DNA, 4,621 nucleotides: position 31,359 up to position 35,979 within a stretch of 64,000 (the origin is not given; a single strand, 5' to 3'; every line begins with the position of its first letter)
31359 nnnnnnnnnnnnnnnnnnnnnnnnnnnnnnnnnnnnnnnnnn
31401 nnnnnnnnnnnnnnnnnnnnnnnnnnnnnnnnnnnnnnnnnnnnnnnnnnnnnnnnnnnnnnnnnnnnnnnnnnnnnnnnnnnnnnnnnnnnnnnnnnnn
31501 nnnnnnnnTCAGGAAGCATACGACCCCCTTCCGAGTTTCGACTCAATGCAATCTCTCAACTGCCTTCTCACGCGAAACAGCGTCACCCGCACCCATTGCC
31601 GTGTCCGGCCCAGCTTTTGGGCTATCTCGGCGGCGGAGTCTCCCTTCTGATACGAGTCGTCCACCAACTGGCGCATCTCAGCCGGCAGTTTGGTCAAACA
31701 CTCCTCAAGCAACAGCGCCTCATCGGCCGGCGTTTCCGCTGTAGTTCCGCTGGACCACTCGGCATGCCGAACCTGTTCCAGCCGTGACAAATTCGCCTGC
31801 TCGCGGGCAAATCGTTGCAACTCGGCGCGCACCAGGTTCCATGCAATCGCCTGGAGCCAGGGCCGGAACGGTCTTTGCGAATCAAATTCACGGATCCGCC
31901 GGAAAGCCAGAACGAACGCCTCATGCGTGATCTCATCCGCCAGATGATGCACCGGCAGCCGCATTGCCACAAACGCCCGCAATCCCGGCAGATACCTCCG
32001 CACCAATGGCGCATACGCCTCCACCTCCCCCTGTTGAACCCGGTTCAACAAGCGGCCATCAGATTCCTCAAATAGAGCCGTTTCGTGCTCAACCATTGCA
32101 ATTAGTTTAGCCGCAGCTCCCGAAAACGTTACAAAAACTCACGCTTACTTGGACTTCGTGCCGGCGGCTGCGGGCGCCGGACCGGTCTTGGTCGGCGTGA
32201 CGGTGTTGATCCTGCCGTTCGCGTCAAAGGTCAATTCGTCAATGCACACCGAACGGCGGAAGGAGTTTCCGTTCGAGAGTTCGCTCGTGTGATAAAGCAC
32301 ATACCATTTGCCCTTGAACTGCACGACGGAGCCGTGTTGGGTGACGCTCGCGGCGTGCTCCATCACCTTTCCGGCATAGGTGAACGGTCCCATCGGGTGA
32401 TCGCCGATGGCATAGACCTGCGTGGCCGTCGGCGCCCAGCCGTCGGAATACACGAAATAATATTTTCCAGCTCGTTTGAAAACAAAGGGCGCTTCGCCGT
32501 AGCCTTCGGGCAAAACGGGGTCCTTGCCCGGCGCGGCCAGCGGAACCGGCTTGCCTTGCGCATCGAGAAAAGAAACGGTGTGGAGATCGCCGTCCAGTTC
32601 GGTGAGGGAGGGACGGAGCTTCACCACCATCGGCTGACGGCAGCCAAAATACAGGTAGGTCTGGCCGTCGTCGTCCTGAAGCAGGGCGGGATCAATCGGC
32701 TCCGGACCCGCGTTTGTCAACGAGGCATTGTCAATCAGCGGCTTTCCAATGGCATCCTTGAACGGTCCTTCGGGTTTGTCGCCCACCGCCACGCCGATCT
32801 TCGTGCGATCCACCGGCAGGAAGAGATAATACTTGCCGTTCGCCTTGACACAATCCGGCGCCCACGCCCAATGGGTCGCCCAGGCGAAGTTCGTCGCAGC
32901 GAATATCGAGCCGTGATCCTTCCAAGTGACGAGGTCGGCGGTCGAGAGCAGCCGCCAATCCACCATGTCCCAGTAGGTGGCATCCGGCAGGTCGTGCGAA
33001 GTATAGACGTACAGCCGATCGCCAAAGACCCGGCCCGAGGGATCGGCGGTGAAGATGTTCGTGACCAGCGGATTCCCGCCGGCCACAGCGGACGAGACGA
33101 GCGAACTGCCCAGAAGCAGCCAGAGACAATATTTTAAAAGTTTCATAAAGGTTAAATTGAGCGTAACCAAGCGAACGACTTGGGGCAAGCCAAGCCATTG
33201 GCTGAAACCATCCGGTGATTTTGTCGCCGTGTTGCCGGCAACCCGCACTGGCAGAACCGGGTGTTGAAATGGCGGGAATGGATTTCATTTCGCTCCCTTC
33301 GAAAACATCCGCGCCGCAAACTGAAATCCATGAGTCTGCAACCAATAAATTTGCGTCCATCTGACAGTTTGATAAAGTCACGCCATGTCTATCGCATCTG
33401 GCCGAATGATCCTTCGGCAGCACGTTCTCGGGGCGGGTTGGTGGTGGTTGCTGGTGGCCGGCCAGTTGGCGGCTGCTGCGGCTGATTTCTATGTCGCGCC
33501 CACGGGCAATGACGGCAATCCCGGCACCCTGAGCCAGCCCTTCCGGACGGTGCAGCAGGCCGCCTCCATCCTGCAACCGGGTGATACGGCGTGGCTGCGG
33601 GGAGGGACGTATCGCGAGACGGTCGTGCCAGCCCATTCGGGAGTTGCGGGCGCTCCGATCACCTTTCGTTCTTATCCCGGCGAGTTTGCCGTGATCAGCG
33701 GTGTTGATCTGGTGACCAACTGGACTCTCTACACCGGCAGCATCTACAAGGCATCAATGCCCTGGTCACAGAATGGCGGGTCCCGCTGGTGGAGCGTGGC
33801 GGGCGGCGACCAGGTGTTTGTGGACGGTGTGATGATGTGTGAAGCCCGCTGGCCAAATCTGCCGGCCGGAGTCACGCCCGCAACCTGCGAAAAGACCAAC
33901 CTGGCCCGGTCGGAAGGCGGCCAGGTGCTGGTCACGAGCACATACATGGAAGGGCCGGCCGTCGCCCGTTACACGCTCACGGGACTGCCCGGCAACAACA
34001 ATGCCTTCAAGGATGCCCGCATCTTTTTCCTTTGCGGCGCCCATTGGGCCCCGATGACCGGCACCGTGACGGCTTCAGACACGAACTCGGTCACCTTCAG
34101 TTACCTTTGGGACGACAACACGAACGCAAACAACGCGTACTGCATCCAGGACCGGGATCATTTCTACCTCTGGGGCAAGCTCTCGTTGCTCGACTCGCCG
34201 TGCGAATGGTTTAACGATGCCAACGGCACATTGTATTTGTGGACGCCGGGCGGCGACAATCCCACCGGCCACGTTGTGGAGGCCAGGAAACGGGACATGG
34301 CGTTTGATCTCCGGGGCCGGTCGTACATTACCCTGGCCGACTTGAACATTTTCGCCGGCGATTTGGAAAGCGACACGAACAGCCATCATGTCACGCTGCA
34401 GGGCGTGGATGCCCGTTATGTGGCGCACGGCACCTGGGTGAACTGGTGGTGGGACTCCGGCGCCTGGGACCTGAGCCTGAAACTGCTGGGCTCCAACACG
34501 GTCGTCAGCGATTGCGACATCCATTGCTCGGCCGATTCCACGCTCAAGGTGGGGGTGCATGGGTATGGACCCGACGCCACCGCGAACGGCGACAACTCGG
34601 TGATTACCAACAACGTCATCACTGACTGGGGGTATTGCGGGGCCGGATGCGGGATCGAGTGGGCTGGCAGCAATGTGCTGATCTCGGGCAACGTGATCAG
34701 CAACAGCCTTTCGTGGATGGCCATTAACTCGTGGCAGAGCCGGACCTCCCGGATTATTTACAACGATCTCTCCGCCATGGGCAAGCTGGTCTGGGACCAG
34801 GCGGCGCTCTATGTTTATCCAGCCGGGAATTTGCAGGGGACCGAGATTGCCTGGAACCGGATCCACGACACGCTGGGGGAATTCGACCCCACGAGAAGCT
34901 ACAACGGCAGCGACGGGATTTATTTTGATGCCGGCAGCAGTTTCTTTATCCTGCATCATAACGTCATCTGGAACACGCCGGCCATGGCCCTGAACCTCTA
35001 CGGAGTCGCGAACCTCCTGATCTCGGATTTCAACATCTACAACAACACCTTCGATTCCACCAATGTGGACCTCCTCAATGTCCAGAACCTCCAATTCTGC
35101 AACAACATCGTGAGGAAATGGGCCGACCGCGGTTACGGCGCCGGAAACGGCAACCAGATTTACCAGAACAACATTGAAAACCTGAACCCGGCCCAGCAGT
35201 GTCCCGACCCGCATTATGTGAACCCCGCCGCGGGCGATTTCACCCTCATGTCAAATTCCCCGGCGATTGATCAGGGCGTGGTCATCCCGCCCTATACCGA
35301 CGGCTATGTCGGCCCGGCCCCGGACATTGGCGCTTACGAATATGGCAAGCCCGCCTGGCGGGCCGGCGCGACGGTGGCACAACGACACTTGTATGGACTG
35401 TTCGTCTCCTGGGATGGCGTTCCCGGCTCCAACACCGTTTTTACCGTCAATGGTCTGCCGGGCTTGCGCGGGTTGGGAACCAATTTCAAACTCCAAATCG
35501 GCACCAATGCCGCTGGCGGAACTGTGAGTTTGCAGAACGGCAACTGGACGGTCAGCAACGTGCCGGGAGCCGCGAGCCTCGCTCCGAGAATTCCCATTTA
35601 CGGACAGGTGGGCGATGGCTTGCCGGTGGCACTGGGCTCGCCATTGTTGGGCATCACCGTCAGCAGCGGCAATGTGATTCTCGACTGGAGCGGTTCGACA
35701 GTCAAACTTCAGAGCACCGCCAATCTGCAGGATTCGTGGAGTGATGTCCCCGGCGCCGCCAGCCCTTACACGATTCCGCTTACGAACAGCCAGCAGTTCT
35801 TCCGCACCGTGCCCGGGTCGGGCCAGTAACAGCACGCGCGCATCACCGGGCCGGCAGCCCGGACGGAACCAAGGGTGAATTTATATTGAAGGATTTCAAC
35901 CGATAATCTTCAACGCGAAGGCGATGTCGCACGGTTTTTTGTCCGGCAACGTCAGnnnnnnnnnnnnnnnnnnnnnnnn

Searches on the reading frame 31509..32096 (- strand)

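Call 56: search_protein_families(library=pfam, proteins=[window:31509-32096:-], max_evalue=0.00001)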
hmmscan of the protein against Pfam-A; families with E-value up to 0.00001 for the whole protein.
window:31509-32096:- (195 aa): 3 families
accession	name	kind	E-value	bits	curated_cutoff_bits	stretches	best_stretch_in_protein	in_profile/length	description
PF04542.20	Sigma70_r2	-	2.2e-09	37.4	24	1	31-95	1-67/71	Sigma-70 region 2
PF08281.18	Sigma70_r4_2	-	4.3e-07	29.9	25.7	1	129-180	3-54/54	Sigma-70, region 4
PF04545.22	Sigma70_r4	-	2.1e-06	27.6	24.1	1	133-181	1-49/50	Sigma-70, region 4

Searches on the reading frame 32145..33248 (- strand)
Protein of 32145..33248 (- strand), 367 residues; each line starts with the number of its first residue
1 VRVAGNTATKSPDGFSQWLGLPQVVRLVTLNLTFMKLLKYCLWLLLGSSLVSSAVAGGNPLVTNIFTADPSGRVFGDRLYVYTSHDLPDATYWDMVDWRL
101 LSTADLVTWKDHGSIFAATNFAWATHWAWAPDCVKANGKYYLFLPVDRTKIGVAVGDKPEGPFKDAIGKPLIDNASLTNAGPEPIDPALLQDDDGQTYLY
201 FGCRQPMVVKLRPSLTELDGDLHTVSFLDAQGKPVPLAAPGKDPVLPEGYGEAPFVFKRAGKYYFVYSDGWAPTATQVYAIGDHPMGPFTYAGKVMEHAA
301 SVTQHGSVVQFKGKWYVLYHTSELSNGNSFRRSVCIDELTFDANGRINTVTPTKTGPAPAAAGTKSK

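Call 56: search_protein_families(library=pfam, proteins=[window:32145-33248:-], max_evalue=0.00001)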
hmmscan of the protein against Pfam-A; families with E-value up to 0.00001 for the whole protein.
window:32145-33248:- (367 aa): 1 family
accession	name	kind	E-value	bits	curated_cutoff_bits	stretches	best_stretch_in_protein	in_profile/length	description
PF04616.20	Glyco_hydro_43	-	5.4e-39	134.7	32.2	1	62-345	5-286/288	Glycosyl hydrolases family 43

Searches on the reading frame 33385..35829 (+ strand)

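Call 56: search_protein_families(library=pfam, proteins=[window:33385-35829:+], max_evalue=0.00001)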
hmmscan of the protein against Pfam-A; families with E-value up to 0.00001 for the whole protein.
window:33385-35829:+ (814 aa): 1 family
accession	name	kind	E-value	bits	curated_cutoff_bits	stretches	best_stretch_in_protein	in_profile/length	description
PF13229.12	Beta_helix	-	2.8e-07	30.8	25.9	0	447-599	3-136/158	Right handed beta helix region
